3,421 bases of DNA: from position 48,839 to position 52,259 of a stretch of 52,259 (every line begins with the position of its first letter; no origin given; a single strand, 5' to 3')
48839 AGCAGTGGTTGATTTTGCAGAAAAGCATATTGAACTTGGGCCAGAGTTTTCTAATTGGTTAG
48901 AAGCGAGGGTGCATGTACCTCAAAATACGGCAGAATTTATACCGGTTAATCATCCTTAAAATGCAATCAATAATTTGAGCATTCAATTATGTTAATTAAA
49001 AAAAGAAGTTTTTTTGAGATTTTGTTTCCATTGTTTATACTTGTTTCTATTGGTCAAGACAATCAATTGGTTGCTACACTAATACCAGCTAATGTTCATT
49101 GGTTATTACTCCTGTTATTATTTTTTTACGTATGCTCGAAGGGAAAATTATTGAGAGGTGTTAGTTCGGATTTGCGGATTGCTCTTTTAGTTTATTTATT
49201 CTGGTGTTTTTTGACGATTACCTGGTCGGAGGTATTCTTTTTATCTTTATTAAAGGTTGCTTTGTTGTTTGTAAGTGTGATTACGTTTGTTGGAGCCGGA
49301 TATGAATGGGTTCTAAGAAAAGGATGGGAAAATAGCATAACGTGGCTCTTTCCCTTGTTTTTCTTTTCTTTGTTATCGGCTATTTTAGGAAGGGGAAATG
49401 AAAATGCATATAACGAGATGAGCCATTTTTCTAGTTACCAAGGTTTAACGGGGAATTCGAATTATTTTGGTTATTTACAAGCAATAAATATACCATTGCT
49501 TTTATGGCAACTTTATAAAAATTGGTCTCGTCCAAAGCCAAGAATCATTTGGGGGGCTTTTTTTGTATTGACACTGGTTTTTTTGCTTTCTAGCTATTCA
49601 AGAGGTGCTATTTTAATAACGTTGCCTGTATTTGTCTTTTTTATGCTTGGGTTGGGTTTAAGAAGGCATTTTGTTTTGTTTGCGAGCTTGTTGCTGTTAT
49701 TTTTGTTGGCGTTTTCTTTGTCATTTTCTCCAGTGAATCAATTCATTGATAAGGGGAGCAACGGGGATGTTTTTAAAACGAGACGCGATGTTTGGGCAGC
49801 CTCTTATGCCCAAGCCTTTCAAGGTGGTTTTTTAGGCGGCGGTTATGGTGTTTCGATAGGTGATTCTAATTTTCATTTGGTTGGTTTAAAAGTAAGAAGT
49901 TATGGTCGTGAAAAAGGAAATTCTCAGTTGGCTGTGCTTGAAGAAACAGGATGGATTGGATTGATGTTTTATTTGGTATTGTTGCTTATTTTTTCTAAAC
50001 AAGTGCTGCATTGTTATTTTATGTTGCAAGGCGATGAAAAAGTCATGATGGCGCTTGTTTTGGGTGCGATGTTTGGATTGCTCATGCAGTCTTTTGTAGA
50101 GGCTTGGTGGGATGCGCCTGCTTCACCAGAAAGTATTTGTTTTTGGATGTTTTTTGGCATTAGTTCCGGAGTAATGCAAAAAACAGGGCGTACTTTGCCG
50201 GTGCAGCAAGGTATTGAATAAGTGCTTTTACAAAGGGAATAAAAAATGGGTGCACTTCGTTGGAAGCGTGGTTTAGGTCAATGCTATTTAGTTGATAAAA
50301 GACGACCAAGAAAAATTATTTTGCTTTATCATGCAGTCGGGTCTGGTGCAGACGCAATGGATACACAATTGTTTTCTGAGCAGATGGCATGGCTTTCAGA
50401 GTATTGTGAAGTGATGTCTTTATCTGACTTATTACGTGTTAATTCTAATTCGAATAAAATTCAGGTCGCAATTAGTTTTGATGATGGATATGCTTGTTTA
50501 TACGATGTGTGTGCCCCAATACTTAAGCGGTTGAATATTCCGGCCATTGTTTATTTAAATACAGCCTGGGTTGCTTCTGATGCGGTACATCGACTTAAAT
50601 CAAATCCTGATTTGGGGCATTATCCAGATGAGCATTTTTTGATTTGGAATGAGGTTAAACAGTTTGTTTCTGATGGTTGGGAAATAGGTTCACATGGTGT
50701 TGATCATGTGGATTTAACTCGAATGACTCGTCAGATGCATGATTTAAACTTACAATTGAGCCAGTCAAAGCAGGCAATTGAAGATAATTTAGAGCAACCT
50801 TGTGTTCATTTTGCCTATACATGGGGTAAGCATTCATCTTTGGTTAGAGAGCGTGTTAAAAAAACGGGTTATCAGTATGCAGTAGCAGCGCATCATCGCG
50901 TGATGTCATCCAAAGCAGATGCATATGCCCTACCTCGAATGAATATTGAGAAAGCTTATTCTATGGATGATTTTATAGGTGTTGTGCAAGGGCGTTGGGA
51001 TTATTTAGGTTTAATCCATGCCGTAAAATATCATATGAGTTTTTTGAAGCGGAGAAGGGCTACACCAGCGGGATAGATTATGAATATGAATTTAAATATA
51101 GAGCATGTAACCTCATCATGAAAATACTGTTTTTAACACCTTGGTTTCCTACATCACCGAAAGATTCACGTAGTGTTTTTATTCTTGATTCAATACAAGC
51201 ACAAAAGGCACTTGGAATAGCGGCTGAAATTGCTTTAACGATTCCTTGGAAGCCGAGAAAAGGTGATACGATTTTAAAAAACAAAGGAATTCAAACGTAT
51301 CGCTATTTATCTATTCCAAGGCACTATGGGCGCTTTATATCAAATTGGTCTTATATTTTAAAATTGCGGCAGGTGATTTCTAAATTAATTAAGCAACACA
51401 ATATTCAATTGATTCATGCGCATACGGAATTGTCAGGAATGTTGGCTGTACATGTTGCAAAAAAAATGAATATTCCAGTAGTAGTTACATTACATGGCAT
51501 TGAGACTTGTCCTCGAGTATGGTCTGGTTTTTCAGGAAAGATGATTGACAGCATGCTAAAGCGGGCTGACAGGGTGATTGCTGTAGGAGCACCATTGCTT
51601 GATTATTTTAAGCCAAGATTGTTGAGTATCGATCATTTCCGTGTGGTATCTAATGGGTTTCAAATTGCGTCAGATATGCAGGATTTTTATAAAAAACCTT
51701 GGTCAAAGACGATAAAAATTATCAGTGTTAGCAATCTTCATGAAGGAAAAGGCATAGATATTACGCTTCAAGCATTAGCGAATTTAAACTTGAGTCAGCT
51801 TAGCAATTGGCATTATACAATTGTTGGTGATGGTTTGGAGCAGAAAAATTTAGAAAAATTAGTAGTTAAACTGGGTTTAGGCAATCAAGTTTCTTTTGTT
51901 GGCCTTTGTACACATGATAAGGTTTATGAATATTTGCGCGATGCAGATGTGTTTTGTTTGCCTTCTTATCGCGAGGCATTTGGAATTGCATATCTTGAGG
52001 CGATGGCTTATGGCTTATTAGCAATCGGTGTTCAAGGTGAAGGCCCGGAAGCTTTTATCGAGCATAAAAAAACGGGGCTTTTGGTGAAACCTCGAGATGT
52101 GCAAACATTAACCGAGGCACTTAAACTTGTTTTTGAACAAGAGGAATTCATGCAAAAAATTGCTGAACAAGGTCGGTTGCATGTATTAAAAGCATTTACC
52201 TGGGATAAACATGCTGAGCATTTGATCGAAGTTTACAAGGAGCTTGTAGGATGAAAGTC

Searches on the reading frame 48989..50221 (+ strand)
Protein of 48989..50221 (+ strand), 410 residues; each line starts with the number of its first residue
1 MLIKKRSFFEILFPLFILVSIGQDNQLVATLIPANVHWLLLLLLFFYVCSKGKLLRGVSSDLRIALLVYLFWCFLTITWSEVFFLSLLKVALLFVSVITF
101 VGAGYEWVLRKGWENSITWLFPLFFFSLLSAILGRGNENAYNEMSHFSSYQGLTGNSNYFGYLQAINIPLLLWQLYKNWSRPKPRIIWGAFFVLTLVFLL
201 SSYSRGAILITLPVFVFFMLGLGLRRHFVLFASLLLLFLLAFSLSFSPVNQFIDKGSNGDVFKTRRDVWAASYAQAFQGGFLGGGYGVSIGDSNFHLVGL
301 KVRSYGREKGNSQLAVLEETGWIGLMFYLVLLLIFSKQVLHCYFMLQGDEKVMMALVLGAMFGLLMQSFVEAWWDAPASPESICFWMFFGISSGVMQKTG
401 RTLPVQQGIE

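Call 57: search_protein_families(library=pfam, proteins=[window:48989-50221:+], max_evalue=0.001)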
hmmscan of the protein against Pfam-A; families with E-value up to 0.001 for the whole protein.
window:48989-50221:+ (410 aa): 1 family
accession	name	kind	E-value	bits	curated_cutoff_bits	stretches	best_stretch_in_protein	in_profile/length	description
PF04932.20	Wzy_C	-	1.3e-06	28.7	31.7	1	191-329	2-149/149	O-Antigen ligase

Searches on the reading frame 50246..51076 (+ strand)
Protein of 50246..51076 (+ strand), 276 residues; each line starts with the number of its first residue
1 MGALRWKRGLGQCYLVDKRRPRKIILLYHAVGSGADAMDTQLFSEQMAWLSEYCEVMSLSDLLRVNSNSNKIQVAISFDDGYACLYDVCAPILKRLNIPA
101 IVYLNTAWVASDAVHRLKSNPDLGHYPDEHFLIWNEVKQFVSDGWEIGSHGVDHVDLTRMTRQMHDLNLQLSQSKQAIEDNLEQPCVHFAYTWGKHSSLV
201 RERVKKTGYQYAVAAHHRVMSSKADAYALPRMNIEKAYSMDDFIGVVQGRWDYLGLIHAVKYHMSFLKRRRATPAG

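Call 57: search_protein_families(library=pfam, proteins=[window:50246-51076:+], max_evalue=0.001)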
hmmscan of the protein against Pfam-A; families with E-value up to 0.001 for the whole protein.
window:50246-51076:+ (276 aa): 1 family
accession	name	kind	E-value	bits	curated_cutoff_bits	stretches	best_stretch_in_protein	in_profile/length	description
PF01522.26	Polysacc_deac_1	-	3e-24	85.8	23.1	1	68-211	3-123/124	Polysaccharide deacetylase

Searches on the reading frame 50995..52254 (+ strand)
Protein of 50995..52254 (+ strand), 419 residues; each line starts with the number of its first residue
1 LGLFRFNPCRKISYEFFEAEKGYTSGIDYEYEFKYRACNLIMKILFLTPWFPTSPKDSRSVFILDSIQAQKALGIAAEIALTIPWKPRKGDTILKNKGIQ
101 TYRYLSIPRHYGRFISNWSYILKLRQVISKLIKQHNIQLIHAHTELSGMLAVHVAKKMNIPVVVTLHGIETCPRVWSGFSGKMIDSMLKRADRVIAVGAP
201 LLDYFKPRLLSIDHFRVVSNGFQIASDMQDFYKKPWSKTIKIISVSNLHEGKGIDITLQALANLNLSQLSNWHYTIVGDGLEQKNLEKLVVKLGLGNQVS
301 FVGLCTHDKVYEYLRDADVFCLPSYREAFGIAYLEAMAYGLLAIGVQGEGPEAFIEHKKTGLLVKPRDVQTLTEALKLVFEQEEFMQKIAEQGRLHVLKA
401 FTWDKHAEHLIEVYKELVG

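Call 57: search_protein_families(library=pfam, proteins=[window:50995-52254:+], max_evalue=0.001)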
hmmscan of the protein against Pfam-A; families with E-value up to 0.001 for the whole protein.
window:50995-52254:+ (419 aa): 7 families
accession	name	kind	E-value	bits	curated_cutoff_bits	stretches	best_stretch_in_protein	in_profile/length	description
PF00534.26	Glycos_transf_1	-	1.6e-40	138.9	26.4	1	237-394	13-170/172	Glycosyl transferases group 1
PF13692.12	Glyco_trans_1_4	-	4.4e-30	105.2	27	1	241-378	3-138/142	Glycosyl transferases group 1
PF13439.12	Glyco_transf_4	-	6.4e-16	59.3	28.5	1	93-222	37-166/170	Glycosyltransferase Family 4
PF13579.12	Glyco_trans_4_4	-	9.9e-12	45.9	29.7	1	65-221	9-158/158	Glycosyl transferase 4-like domain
PF20706.3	GT4-conflict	-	3.3e-09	36.7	26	1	186-409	142-384/385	Family 4 Glycosyltransferase in conflict systems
PF13477.12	Glyco_trans_4_2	-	1.5e-07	32.1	23.4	1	95-196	41-137/139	Glycosyl transferase 4-like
PF13524.12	Glyco_trans_1_2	-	2.1e-06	28.2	25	1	269-411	12-143/144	Glycosyl transferase-like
